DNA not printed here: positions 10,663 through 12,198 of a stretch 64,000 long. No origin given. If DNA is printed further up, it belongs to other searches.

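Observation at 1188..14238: Eleven-gene operon linking a HydG-like radical SAM enzyme to SufC/SufB-like proteins, a methyltransferase, an ABC exporter pair and a double-activase giant, with no hydrogenase genes nearby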

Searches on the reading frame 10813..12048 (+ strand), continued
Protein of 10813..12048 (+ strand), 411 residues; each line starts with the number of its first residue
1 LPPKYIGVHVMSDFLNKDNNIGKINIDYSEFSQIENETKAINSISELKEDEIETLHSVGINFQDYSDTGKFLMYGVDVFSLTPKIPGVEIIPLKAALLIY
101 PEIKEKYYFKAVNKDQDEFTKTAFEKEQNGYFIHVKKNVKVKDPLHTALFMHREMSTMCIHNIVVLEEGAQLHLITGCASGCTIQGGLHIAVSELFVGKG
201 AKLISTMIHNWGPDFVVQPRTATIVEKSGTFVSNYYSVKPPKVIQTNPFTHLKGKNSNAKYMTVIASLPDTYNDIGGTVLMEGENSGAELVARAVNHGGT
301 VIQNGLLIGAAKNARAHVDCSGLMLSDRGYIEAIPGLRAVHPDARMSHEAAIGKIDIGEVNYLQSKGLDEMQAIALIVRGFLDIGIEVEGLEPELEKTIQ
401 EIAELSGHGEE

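Call 35: find_encoding_contigs(protein=P0147, flank=10000, max_places=1)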
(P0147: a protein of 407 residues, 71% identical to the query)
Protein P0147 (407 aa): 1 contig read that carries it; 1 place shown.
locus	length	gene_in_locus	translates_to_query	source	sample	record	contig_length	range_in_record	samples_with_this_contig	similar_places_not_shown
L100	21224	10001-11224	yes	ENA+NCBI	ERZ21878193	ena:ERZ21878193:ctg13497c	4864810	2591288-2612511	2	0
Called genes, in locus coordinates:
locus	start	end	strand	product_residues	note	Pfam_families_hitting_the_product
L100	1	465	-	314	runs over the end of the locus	PF12833:HTH_18, PF00165:HTH_AraC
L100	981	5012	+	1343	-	PF01869:BcrAD_BadFG, PF06050:HGD-D (faint), PF09989:DUF2229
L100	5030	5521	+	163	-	PF03773:ArsP_1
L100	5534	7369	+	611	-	PF00664:ABC_membrane, PF00005:ABC_tran, PF02463:SMC_N (weak)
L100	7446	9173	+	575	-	PF00664:ABC_membrane, PF02463:SMC_N, PF00005:ABC_tran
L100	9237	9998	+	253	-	PF02463:SMC_N (faint), PF00005:ABC_tran, PF13304:AAA_21 (faint)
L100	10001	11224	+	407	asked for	PF01458:SUFBD_core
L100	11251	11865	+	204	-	PF03848:TehB, PF01209:Ubie_methyltran, PF13847:Methyltransf_31, PF08241:Methyltransf_11, PF08242:Methyltransf_12, PF13649:Methyltransf_25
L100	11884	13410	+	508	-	PF04055:Radical_SAM, PF06968:BATS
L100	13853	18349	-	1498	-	PF13927:Ig_3 (faint), PF19081:Ig_7 (faint), PF18962:Por_Secre_tail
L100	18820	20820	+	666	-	PF00515:TPR_1 (weak), PF07719:TPR_2 (faint), PF13424:TPR_12 (weak), PF13424:TPR_12, PF17874:TPR_MalT (weak), PF13424:TPR_12 (weak), PF07730:HisKA_3, PF02518:HATPase_c, +4 more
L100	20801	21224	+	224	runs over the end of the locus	PF00072:Response_reg, PF00196:GerE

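Call 37: search_protein_families(library=pfam, proteins=[L087:11270-11749:+, L089:8101-8547:-], max_evalue=0.1)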
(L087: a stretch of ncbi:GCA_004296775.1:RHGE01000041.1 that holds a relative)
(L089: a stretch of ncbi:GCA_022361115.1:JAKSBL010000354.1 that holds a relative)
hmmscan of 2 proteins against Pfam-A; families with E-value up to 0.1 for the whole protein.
L087:11270-11749:+ (159 aa): 0 families

L089:8101-8547:- (148 aa): 2 families
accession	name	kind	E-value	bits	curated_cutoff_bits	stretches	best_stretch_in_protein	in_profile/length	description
PF06103.16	DUF948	-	0.00071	20.1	37.2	0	6-67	12-73/89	Bacterial protein of unknown function (DUF948)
PF03908.18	Sec20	-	0.013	15.9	27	1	25-70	2-47/92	Sec20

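Call 49: search_protein_families(library=pfam, proteins=[L090:29-1633:+, L090:4024-4947:+, L090:8187-8648:+, L090:15947-16639:+, L091:3455-4429:-, L091:11637-12314:+, L091:12536-13402:+, L091:13428-14417:+, L091:14684-16528:+, L091:2305-2844:+], max_evalue=0.001)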
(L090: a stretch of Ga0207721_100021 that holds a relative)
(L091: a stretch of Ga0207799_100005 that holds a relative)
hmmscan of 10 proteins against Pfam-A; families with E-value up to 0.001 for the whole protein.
L090:29-1633:+ (534 aa): 2 families
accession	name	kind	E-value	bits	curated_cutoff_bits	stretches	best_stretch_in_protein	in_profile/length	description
PF09989.15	DUF2229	-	2.6e-05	24.4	29.4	1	4-50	167-214/218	CoA enzyme activase uncharacterised domain (DUF2229)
PF06050.19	HGD-D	-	0.00012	22.2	28.4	0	91-142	288-342/342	2-hydroxyglutaryl-CoA dehydratase, D-component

L090:4024-4947:+ (307 aa): 6 families
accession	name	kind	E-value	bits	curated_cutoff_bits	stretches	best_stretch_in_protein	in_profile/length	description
PF10609.15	ParA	-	2.3e-91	306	27.1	1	42-290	2-245/246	NUBPL iron-transfer P-loop NTPase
PF01656.29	CbiA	-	1.7e-14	54.3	25.4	1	46-270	1-124/125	CobQ/CobB/MinD/ParA nucleotide binding domain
PF13614.12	AAA_31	-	1.1e-10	42.1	27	1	44-193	2-154/177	AAA domain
PF00142.24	Fer4_NifH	-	1.6e-06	28.3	25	1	50-83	6-39/271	4Fe-4S iron sulfur cluster binding proteins, NifH/frxC family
PF09140.17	MipZ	-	2.1e-06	27.7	20.7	1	45-91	2-48/262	ATPase MipZ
PF02374.21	ArsA_ATPase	-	3.2e-06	27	24.3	1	49-81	6-38/305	Anion-transporting ATPase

L090:8187-8648:+ (153 aa): 1 family
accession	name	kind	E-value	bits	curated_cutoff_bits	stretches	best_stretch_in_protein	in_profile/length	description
PF01797.21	Y1_Tnp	-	2.1e-24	86.4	23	1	6-119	3-121/121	Transposase IS200 like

L090:15947-16639:+ (230 aa): 1 family
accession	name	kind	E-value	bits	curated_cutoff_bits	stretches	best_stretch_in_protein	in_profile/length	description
PF10988.14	DUF2807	-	2.8e-38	131.9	24.2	1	34-215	1-181/181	Putative auto-transporter adhesin, head GIN domain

L091:3455-4429:- (324 aa): 4 families
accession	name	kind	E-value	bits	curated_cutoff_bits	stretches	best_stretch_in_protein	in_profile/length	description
PF12833.13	HTH_18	-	5.8e-22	78.2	33.6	1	243-321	1-79/80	Helix-turn-helix domain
PF00165.29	HTH_AraC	-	2e-17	63.3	26.6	1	284-320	6-41/42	Bacterial regulatory helix-turn-helix proteins, AraC family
PF07395.17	Mig-14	-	0.00012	22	22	0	277-317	117-156/264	Mig-14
PF22200.2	ExsA_N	-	0.00086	20.1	27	0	77-206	3-129/136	ExsA N-terminal regulatory domain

L091:11637-12314:+ (225 aa): 0 families

L091:12536-13402:+ (288 aa): 4 families
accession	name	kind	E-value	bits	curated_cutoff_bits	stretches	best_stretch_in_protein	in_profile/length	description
PF10609.15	ParA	-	1.8e-90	303.1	27.1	1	41-283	1-245/246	NUBPL iron-transfer P-loop NTPase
PF01656.29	CbiA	-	4.6e-12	46.4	25.4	1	46-262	1-124/125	CobQ/CobB/MinD/ParA nucleotide binding domain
PF13614.12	AAA_31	-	1e-10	42.3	27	1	46-190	4-156/177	AAA domain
PF02374.21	ArsA_ATPase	-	8.1e-08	32.3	24.3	1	44-81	1-38/305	Anion-transporting ATPase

L091:13428-14417:+ (329 aa): 1 family
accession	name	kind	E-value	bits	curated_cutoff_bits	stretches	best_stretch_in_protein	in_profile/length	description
PF04055.27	Radical_SAM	-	2.7e-17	63.9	29.5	1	26-188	5-164/166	Radical SAM superfamily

L091:14684-16528:+ (614 aa): 1 family
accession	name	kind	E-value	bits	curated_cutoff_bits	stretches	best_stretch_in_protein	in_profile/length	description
PF04551.19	GcpE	-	8.3e-115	383.9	32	1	21-606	2-342/343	GcpE protein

L091:2305-2844:+ (179 aa): 1 family
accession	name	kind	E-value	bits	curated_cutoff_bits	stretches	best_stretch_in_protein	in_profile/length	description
PF02674.22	Colicin_V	-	2.5e-31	109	29.3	1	4-150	1-143/144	Colicin V production protein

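Call 61: search_protein_families(library=ncbifam, proteins=[L102:11254-12192:+, L091:13428-14417:+, L102:6380-7285:+, L102:12206-12505:+, L102:18301-18747:+, L091:11637-12314:+], max_evalue=0.001)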
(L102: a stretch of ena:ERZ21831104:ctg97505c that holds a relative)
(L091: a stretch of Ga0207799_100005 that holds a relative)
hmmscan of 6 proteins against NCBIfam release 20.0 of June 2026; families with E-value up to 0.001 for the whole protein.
L102:11254-12192:+ (312 aa): 22 families
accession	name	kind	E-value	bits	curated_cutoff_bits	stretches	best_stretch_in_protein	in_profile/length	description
TIGR02666.1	moaA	equivalog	6.7e-13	48.3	284.05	1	27-193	19-180/336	GTP 3',8-cyclase MoaA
TIGR02493.1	PFLA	equivalog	7.2e-12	45.2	231.75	1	27-203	24-192/235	pyruvate formate-lyase-activating protein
TIGR04317.1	W_rSAM_matur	equivalog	3.5e-10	39.5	380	1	26-168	12-146/349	tungsten cofactor oxidoreductase radical SAM maturase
TIGR02668.1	moaA_archaeal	equivalog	1.5e-09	37.3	325.25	1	25-159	17-141/303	GTP 3',8-cyclase MoaA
NF001199.0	PRK00164.2-1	equivalog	2.6e-08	33.4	231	1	25-159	19-143/308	GTP 3',8-cyclase MoaA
NF038283.1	viperin_w_prok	equivalog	4.5e-08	32.6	180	1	26-163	10-149/281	viperin family antiviral radical SAM protein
TIGR03972.1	rSAM_TYW1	equivalog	4.7e-08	32.5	317.95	1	57-203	106-245/297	4-demethylwyosine synthase TYW1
TIGR04038.1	tatD_link_rSAM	subfamily_domain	1.9e-07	31.1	129.7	1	26-148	16-139/192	TatD family nuclease-associated radical SAM protein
TIGR03977.1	rSAM_pair_HxsC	equivalog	2.6e-06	26.6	267.9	1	27-123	34-122/292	His-Xaa-Ser system radical SAM maturase HxsC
TIGR04311.1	rSAM_Geo_metal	subfamily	4.6e-06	25.9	400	1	26-165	11-146/423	radical SAM/SPASM family putative metalloenzyme maturase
NF053743.1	LipS2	equivalog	1.4e-05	24.7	270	1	26-193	31-190/292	LipS2 family lipoyl synthase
NF008356.0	PRK11145.1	equivalog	3.6e-05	23.2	375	1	26-196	28-191/246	pyruvate formate lyase 1-activating protein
NF045702.1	rSAM_GDGT_ether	equivalog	3.7e-05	22.6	450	1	27-181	95-243/486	tetraether lipid synthase Tes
TIGR03963.1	rSAM_QueE_Clost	equivalog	7.7e-05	22.5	260.1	1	25-113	26-106/219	putative 7-carboxy-7-deazaguanine synthase QueE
NF041707.1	rSAM_YhhB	equivalog_domain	0.0003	19.8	445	1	26-137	10-128/369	cyclophane-forming radical SAM/SPASM peptide maturase YhhB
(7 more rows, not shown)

L091:13428-14417:+ (329 aa): 24 families
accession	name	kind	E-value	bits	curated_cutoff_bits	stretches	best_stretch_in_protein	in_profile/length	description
TIGR02493.1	PFLA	equivalog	4e-14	52.6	231.75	1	28-196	25-186/235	pyruvate formate-lyase-activating protein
TIGR04317.1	W_rSAM_matur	equivalog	6.2e-13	48.6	380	1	27-195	13-173/349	tungsten cofactor oxidoreductase radical SAM maturase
TIGR02666.1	moaA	equivalog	4.6e-12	45.6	284.05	1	28-191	20-181/336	GTP 3',8-cyclase MoaA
TIGR04038.1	tatD_link_rSAM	subfamily_domain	2.9e-11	43.5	129.7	1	27-178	17-169/192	TatD family nuclease-associated radical SAM protein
NF038283.1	viperin_w_prok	equivalog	5.5e-11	42.1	180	1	26-163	10-148/281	viperin family antiviral radical SAM protein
TIGR04100.1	rSAM_pair_X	hypoth_equivalog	2.4e-08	33.8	262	1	28-164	18-156/197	TIGR04100 family radical SAM protein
TIGR02668.1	moaA_archaeal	equivalog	3.2e-08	32.9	325.25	1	26-225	18-205/303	GTP 3',8-cyclase MoaA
TIGR03972.1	rSAM_TYW1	equivalog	3.3e-08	33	317.95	1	57-203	105-245/297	4-demethylwyosine synthase TYW1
NF001199.0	PRK00164.2-1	equivalog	6.2e-08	32.1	231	1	26-179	20-163/308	GTP 3',8-cyclase MoaA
TIGR04321.1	spiroSPASM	subfamily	1.3e-05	24.1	250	1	27-182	240-397/510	spiro-SPASM protein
NF008356.0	PRK11145.1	equivalog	1.8e-05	24.2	375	1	28-194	30-189/246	pyruvate formate lyase 1-activating protein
TIGR03977.1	rSAM_pair_HxsC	equivalog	2.1e-05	23.5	267.9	1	28-124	35-123/292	His-Xaa-Ser system radical SAM maturase HxsC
NF053743.1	LipS2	equivalog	5.1e-05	22.8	270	1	25-194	30-191/292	LipS2 family lipoyl synthase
TIGR02495.1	NrdG2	equivalog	5.2e-05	22.7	131.15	1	28-111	26-101/193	anaerobic ribonucleoside-triphosphate reductase activating protein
TIGR04311.1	rSAM_Geo_metal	subfamily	7.1e-05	22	400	1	27-164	12-145/423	radical SAM/SPASM family putative metalloenzyme maturase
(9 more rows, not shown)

L102:6380-7285:+ (301 aa): 30 families (the best 25 are shown)
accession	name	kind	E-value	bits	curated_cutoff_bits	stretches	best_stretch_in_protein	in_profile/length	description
NF008669.0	PRK11670.1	equivalog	1.3e-84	284.2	348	1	31-295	95-352/369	iron-sulfur cluster carrier protein ApbC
NF041136.1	MrpORP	equivalog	8e-78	262.3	450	1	39-299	1-255/365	iron-sulfur cluster carrier protein MrpORP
TIGR01969.1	minD_arch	subfamily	1.7e-22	79.8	201.75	1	45-294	2-232/251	cell division ATPase MinD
TIGR01968.1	minD_bact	equivalog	1.5e-20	73.6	212.9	2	44-94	2-52/261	septum site-determining protein MinD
NF047398.1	AAA_KGGVGR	domain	5e-13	49.8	90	1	44-97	3-56/190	KGGVGR-motif variant AAA ATPase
TIGR03018.1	pepcterm_TyrKin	hypoth_equivalog_domain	2e-12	46.9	230.65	1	39-208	31-201/207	XrtA-associated tyrosine autokinase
NF041546.1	ParA_partition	equivalog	2.4e-11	43.6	180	1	45-82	1-38/203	ParA family partition ATPase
TIGR01007.1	eps_fam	subfamily_domain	1.9e-10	40.7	108.05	1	43-218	17-188/204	polysaccharide biosynthesis tyrosine autokinase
NF008079.0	PRK10818.1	equivalog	3.9e-10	39.5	508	1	44-295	3-249/270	septum site-determining protein MinD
TIGR03029.1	EpsG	equivalog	6.9e-10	38.5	313.8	1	40-209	100-266/274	chain length determinant protein tyrosine kinase EpsG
NF053622.1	ATPseBagAMYCTU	equivalog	6.3e-09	35.7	400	1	47-117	10-79/325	ATPase BagA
NF053621.1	ATPseBagBMYCTU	equivalog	7.3e-09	35.2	521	1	35-107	3-74/371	ATPase BagB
TIGR03815.1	CpaE_hom_Actino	equivalog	1e-08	34.7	154.45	1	41-98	109-166/340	septum site-determining protein Ssd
TIGR03371.1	cellulose_yhjQ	equivalog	2e-08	34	157.85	1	44-83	2-41/246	cellulose biosynthesis protein BcsQ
TIGR04291.1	arsen_driv_ArsA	equivalog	2.4e-07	29.8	650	1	25-81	303-357/565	arsenical pump-driving ATPase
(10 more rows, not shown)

L102:12206-12505:+ (99 aa): 0 families

L102:18301-18747:+ (148 aa): 1 family
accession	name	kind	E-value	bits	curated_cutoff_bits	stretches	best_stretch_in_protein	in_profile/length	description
NF045597.1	TudS_rel_CD3072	equivalog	5.1e-19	68.5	130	1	6-146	2-142/148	CD3072 family TudS-related putative desulfidase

L091:11637-12314:+ (225 aa): 0 families

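Call 65: search_solved_structures(query=window:10843-12048:+, max_evalue=0.001, show_alignments=1)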
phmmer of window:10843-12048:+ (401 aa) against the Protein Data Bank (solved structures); distinct sequences matched with E-value up to 0.001: 7.
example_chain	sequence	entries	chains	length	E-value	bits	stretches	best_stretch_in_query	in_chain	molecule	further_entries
4dn7_A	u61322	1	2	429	4.4e-78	266.1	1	21-391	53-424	ABC transporter, ATP-binding protein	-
9h78_B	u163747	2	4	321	1.5e-20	76.7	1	122-372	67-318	Iron-sulfur cluster assembly SufBD family protein MJ0034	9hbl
9h7y_B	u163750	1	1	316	1.5e-20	76.7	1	122-372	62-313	Iron-sulfur cluster assembly SufBD family protein MJ0034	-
11mp_C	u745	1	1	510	2.4e-18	69.4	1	85-373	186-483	Iron-sulfur cluster assembly protein SufB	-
5awf_A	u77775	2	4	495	1.5e-17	66.8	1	85-373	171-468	FeS cluster assembly protein SufB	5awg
11mp_D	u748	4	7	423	2.6e-06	29.9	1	232-373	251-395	Iron-sulfur cluster assembly protein SufD | Protein sufD | FeS cluster assembly protein SufD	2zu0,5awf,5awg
1vh4_A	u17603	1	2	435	2.6e-06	29.8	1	232-373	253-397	SufD protein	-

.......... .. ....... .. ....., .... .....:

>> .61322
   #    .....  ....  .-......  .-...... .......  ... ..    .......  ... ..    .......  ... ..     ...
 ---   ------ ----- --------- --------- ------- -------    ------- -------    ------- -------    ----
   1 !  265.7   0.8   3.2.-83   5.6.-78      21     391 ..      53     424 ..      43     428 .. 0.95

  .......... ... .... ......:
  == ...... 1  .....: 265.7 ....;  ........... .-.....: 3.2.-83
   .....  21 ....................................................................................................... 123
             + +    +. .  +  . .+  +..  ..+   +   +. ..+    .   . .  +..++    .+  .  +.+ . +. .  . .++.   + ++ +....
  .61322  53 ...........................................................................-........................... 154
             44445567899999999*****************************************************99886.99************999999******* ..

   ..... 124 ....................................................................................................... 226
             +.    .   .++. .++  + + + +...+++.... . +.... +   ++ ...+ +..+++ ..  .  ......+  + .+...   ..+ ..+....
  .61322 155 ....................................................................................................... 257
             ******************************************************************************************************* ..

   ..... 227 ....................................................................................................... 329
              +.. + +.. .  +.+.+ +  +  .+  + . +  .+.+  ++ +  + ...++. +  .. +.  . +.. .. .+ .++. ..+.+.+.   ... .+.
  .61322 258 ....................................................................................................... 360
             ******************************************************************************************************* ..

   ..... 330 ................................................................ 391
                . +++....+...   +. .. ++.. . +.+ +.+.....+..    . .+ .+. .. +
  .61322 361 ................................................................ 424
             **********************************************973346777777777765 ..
